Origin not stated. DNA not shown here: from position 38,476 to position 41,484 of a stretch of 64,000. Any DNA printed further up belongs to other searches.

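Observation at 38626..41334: HdrA with a complete GltD/NfnB-like NAD(P)H module inserted into the position of its ferredoxin insertion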

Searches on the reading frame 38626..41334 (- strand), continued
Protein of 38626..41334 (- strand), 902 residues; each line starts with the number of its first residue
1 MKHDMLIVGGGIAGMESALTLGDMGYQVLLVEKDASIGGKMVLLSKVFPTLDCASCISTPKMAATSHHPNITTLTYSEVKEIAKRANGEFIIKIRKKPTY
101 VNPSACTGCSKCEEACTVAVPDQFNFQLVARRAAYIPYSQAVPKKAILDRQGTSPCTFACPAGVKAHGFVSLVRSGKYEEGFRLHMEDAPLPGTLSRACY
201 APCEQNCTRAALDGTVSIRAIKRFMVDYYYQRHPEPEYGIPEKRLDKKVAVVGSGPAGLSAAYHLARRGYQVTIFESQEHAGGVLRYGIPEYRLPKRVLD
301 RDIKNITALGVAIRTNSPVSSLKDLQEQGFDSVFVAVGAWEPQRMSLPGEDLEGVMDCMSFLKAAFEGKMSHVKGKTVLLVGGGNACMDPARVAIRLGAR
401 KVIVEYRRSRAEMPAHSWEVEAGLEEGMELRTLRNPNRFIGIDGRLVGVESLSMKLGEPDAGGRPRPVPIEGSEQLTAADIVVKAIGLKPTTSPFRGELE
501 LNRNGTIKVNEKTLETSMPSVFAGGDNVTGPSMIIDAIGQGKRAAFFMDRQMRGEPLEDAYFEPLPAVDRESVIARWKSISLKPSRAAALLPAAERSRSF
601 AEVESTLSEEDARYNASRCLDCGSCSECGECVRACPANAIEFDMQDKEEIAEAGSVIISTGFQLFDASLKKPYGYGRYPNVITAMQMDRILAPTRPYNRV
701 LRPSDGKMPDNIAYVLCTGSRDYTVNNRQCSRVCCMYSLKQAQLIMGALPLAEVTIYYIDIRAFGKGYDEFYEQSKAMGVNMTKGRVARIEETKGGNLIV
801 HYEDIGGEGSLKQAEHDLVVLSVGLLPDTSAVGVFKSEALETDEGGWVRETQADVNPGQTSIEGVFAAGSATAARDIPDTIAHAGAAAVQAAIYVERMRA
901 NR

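Call 18: search_solved_structures(query=window:38629-41334:-, max_evalue=1e-100, show_alignments=3)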
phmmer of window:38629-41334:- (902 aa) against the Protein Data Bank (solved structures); distinct sequences matched with E-value up to 1e-100: 6.
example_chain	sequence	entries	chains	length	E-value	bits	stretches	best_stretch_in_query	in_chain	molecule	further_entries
9bov_A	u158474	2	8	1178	3.9e-113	382.4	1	108-643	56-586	Molybdopterin oxidoreductase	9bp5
5odc_A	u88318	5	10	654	1.4e-107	364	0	621-895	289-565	Heterodisulfide reductase, subunit A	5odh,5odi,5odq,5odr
9n5u_A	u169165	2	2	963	9.5e-105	354.6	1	153-632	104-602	NfnA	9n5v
9sfi_A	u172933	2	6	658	2.1e-104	353.5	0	620-894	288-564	CoB--CoM heterodisulfide reductase iron-sulfur subunit A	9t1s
8rvu_a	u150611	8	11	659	1.8e-103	350.4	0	620-894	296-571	H(2):CoB-CoM heterodisulfide,ferredoxin reductase subunit A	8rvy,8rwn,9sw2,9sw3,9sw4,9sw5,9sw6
8rvv_A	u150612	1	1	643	2.1e-103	350.2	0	620-894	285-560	H(2):CoB-CoM heterodisulfide,ferredoxin reductase subunit A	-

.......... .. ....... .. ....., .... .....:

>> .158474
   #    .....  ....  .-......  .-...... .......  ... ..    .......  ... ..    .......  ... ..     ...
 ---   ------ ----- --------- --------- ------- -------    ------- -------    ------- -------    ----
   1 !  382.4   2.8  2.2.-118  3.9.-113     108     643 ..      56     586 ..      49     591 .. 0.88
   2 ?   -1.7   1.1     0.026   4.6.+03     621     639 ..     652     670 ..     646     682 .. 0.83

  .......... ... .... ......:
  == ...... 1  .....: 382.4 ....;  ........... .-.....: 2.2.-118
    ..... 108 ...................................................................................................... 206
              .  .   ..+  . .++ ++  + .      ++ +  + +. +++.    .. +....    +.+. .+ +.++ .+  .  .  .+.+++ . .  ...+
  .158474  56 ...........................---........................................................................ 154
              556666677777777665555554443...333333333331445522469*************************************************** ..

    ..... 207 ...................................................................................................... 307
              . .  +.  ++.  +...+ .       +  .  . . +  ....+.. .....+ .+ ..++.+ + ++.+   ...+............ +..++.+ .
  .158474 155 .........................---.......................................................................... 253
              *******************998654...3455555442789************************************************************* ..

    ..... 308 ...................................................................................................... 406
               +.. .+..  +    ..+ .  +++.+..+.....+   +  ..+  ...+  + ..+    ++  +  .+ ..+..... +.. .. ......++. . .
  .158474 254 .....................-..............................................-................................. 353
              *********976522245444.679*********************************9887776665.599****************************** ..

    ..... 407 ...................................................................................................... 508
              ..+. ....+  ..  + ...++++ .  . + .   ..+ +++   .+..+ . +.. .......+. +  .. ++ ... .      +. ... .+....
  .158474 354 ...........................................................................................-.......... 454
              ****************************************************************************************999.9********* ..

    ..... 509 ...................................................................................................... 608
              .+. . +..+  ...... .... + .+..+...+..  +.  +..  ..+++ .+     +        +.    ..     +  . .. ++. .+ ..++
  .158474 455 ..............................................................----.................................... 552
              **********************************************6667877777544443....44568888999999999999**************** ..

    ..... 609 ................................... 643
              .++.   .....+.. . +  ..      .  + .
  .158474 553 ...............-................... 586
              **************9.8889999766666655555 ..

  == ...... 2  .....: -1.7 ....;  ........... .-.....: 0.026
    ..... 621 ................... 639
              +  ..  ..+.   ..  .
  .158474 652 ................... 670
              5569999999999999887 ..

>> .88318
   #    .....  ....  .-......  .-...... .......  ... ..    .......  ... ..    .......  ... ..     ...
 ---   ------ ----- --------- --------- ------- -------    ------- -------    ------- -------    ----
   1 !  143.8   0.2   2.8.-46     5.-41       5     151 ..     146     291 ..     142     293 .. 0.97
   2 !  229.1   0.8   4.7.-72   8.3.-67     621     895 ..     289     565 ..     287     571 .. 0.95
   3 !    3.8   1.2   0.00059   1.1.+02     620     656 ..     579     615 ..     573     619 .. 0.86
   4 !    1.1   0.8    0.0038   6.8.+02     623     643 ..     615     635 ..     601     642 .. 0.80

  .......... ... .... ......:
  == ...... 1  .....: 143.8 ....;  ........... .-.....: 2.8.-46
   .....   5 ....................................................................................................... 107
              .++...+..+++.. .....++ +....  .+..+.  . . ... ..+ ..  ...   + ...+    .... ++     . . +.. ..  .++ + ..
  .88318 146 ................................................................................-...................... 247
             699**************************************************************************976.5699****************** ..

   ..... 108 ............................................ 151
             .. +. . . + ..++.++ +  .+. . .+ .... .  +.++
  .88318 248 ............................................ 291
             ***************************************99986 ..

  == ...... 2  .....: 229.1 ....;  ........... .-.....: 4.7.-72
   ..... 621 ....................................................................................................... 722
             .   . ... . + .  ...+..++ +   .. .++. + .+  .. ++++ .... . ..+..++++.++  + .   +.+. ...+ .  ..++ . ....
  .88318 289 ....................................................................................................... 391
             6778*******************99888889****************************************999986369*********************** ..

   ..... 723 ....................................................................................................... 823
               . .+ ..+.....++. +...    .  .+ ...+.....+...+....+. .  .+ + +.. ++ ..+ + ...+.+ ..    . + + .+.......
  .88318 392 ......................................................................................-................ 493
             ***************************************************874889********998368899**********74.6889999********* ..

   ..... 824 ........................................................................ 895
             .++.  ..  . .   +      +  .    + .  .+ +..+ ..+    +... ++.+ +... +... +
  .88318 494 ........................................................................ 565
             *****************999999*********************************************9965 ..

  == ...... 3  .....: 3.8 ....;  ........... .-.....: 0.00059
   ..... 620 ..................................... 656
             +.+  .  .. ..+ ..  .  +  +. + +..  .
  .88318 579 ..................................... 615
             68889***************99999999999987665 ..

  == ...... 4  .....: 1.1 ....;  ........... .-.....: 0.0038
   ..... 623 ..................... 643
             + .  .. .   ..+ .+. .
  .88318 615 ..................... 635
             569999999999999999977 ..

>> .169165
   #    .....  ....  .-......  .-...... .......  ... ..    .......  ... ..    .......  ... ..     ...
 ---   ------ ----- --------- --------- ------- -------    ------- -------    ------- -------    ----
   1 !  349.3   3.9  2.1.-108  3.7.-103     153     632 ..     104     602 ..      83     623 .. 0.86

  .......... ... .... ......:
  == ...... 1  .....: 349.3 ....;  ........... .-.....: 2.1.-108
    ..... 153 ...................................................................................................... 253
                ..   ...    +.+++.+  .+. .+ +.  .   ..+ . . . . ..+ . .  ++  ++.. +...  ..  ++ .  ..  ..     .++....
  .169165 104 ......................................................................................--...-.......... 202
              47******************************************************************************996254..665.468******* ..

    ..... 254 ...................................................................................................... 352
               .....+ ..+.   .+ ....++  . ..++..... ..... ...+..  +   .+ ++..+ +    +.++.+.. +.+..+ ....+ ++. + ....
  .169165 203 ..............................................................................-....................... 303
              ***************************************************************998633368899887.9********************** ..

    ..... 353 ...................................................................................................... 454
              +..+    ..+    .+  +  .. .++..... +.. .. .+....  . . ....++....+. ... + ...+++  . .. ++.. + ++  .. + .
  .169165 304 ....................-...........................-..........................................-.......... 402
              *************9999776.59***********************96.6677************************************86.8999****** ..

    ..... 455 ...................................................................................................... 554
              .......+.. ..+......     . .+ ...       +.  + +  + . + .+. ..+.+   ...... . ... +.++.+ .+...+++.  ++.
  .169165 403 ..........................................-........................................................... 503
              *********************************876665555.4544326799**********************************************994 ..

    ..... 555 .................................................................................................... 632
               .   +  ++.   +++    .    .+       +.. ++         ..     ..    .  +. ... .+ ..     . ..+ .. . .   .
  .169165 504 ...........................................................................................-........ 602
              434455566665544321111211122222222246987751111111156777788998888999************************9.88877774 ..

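Call 20: find_encoding_contigs(protein=P0001, flank=10000, max_places=3)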
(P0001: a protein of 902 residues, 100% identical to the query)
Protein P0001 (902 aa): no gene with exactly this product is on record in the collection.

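Call 21: find_related_loci(query=window:38629-41334:-, collection=genome_contigs, flank=8000)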
Query window:38629-41334:- (902 aa) in genome_contigs; peptide patterns used: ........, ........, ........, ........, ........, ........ (x = any residue, [..] = any of these).
183 stretches matched a pattern; 170 encode a relative of the query (tblastn E <= 1e-3); the best 80 are kept; 80 distinct loci.
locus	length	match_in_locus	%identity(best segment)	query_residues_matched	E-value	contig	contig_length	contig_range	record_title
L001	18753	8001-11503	66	1-900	0e+0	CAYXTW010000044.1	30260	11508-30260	MAG TPA_asm: uncultured Ignavibacteriaceae bacterium isolate binchicken_co89_533 genome assembly, contig: NODE_2252_leng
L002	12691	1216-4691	65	1-902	0e+0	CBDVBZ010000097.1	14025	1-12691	MAG TPA_asm: uncultured bacterium isolate SRR22302364_binner13_Refined_9 genome assembly, contig: ERZ25073603.1635, whol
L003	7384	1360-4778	68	1-902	0e+0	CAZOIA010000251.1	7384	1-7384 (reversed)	MAG TPA_asm: uncultured Planctomycetales bacterium isolate binchicken_co262_338 genome assembly, contig: NODE_11600_leng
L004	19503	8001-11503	65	1-899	0e+0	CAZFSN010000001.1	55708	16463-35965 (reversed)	MAG TPA_asm: uncultured Ignavibacteria bacterium isolate binchicken_co129_624 genome assembly, contig: NODE_1293_length_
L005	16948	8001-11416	64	1-901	0e+0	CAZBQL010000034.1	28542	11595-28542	MAG TPA_asm: uncultured Dehalococcoidales bacterium isolate binchicken_co129_594 genome assembly, contig: NODE_4363_leng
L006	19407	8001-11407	66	1-902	0e+0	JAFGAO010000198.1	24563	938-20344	MAG: Acidobacteria bacterium isolate Zod_maxbin.0255 k87_4807474, whole genome shotgun sequence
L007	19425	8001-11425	62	1-897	0e+0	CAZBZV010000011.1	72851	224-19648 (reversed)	MAG TPA_asm: uncultured Ignavibacteria bacterium isolate SRP141376_co2_104 genome assembly, contig: NODE_922_length_7285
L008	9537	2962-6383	62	1-885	0e+0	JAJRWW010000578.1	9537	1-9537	MAG: Myxococcota bacterium isolate Dive96_bin2.67 k141_3718354, whole genome shotgun sequence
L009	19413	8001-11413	61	1-899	0e+0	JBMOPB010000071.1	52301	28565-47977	MAG: Bacillota bacterium isolate Betzabe_MAG117 MAG117_71, whole genome shotgun sequence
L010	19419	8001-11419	62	1-899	0e+0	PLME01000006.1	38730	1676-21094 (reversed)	MAG: Dehalococcoidia bacterium isolate fen_1075 73.20120800_E3S.24_contig_8542, whole genome shotgun sequence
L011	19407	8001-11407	60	1-902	0e+0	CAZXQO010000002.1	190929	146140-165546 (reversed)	MAG TPA_asm: uncultured Peptococcaceae bacterium isolate binchicken_co178_152 genome assembly, contig: NODE_127_length_1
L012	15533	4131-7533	62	3-897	0e+0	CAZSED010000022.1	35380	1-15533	MAG TPA_asm: uncultured Dehalococcoidales bacterium isolate SRP098346_co1_392 genome assembly, contig: NODE_755_length_3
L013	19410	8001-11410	60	1-902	0e+0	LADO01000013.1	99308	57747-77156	MAG: Peptococcaceae bacterium BRH_c4b BRHa_1004684, whole genome shotgun sequence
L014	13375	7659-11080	60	1-899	0e+0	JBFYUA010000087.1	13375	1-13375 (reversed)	MAG: Dehalococcoidia bacterium isolate PPR_0282 PPR_0282.fa_k121_402354, whole genome shotgun sequence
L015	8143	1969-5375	61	1-899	0e+0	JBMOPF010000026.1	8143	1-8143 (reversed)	MAG: Bacillota bacterium isolate Betzabe_MAG121 MAG121_26, whole genome shotgun sequence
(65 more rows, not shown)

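Call 31: search_protein_representatives(protein=window:38629-41334:-)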
Query: 902 residues. Proteins with E-value up to 0.001 (for the whole library): 30073; up to 1e-10: 16221; up to 1e-30: 5705. The best 150 are listed.
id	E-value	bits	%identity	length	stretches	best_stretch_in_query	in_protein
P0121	0.0e+00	1059.9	55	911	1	4-899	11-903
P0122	1.6e-253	860.1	48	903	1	3-896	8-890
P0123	2.3e-252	856.2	41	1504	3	5-892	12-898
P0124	1.4e-247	840.4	42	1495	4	5-900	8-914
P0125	5.6e-227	772.3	44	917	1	1-894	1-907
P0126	7.3e-226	768.6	39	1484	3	1-895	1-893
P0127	9.1e-222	755.0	44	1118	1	4-894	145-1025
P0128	1.6e-220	750.9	44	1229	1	5-892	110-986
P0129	2.8e-220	750.1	57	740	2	610-900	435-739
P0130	3.3e-220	749.9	40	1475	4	6-892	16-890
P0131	1.8e-219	747.4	39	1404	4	66-896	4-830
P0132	3.5e-217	739.9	44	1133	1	4-891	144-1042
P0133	6.3e-217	739.0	41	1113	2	5-890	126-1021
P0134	1.0e-216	738.3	39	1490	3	1-895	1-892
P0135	7.3e-215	732.2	57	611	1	2-575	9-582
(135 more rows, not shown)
